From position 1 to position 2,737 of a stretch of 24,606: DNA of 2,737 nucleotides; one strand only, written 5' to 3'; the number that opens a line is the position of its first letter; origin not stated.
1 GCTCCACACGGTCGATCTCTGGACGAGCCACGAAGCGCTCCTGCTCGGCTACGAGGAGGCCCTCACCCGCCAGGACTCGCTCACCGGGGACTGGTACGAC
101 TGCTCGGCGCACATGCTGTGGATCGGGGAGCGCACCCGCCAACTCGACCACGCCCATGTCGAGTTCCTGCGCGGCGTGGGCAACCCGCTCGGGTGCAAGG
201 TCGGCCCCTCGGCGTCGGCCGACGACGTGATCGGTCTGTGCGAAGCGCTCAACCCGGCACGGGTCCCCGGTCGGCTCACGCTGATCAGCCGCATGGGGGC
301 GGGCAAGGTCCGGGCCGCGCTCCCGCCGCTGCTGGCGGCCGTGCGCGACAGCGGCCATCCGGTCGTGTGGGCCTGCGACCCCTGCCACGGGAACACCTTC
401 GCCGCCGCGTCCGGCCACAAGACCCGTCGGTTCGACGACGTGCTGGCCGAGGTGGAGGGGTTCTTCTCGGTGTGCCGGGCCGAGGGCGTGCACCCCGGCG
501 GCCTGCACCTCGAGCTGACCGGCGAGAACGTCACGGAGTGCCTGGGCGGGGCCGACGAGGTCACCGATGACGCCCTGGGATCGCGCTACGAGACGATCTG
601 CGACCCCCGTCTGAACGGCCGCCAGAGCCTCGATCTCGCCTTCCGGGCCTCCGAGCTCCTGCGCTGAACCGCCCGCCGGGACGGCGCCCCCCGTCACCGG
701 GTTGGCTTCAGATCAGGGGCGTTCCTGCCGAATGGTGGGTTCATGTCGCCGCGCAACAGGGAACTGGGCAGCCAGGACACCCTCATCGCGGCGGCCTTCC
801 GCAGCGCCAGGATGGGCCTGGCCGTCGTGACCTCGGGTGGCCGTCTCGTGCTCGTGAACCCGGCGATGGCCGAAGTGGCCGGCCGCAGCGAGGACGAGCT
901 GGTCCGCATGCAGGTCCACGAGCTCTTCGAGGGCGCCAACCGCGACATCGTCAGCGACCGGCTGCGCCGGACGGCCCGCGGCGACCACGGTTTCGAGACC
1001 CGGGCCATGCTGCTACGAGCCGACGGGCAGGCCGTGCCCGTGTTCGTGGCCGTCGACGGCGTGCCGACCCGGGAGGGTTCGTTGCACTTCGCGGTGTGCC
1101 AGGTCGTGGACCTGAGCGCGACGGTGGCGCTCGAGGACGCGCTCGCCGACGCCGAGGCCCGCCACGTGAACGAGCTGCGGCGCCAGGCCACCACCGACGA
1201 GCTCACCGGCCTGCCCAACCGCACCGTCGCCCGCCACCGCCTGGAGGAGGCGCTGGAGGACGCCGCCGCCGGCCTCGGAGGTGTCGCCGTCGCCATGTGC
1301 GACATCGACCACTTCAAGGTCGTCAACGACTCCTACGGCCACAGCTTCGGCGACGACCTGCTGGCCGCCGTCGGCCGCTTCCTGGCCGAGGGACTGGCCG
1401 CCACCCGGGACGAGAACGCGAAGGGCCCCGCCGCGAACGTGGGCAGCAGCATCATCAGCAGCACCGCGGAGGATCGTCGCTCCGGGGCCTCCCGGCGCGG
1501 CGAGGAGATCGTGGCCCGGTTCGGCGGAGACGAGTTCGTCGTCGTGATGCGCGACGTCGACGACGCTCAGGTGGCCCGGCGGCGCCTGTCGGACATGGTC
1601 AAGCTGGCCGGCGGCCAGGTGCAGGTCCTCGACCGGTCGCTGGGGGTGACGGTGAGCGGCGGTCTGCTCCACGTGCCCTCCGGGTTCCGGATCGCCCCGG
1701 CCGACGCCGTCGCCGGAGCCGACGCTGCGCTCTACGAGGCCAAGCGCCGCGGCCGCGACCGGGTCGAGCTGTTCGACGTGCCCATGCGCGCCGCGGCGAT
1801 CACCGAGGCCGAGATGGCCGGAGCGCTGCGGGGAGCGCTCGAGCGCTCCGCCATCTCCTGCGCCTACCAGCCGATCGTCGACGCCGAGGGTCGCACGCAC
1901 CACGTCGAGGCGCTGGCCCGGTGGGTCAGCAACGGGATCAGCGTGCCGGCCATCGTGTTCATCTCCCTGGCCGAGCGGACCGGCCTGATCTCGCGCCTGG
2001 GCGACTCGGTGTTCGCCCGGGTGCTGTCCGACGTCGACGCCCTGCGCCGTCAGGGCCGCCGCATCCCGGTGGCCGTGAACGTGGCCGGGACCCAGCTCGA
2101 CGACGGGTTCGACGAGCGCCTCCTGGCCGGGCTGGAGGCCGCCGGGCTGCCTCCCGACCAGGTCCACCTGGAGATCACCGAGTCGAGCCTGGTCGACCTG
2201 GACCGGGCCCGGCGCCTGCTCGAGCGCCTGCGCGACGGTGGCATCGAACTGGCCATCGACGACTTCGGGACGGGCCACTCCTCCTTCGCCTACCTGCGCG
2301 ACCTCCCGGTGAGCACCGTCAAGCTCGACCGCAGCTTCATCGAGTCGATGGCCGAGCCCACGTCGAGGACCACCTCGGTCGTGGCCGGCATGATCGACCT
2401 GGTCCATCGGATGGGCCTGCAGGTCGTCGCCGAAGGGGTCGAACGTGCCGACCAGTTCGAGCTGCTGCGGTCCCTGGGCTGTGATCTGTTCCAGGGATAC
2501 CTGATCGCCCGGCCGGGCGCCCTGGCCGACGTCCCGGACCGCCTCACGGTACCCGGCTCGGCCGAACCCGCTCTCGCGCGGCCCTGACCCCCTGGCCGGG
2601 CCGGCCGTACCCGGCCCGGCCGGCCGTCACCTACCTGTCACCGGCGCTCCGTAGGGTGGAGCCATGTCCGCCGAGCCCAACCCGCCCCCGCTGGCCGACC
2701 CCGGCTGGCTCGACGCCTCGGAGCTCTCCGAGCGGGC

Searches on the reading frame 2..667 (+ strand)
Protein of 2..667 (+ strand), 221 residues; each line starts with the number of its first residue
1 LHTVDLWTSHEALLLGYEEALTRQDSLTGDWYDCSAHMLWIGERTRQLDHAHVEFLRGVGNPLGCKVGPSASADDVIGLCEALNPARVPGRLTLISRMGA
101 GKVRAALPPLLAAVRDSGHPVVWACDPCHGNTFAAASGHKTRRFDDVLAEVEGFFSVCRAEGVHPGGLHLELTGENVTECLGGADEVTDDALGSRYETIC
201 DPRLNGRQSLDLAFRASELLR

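Call 67: search_protein_families(library=pfam, proteins=[window:2-667:+], max_evalue=0.00001)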
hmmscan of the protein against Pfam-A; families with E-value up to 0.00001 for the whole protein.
window:2-667:+ (221 aa): 1 family
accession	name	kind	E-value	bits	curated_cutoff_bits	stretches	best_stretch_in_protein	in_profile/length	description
PF01474.22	DAHP_synth_2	-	3.3e-106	355.8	27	1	1-215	222-436/438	Class-II DAHP synthetase family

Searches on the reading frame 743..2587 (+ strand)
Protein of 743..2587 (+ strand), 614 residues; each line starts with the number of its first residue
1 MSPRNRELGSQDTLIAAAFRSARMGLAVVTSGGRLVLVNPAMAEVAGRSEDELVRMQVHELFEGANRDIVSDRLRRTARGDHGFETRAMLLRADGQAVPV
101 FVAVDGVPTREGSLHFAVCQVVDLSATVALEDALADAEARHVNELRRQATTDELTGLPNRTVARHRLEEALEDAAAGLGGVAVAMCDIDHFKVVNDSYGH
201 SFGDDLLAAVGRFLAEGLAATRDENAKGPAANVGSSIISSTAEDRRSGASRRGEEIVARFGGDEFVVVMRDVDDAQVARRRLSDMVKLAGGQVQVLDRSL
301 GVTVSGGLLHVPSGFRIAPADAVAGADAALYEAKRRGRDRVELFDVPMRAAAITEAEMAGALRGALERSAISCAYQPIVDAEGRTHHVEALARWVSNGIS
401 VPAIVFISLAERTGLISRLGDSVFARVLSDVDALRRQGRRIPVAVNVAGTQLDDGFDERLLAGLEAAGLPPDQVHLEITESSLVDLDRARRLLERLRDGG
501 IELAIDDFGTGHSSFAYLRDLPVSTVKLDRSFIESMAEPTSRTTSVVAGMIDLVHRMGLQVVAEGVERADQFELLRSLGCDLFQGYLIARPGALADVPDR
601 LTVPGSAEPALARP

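Call 67: search_protein_families(library=pfam, proteins=[window:743-2587:+], max_evalue=0.00001)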
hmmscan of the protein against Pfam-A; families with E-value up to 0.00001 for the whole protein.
window:743-2587:+ (614 aa): 5 families
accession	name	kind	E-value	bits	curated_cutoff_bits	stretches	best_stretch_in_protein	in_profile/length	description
PF00563.25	EAL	-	8e-64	215.7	31.3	1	361-591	3-236/236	EAL domain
PF00990.26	GGDEF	-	5.1e-34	117.8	23.8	2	149-218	1-70/161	Diguanylate cyclase, GGDEF domain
PF13426.13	PAS_9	-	1.2e-08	35.5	27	1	26-125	4-102/103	PAS domain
PF00989.32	PAS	-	1.9e-07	31.5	22.6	1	17-116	5-105/113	PAS fold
PF08448.16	PAS_4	-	1.2e-06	29.1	23.1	1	19-127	1-108/110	PAS fold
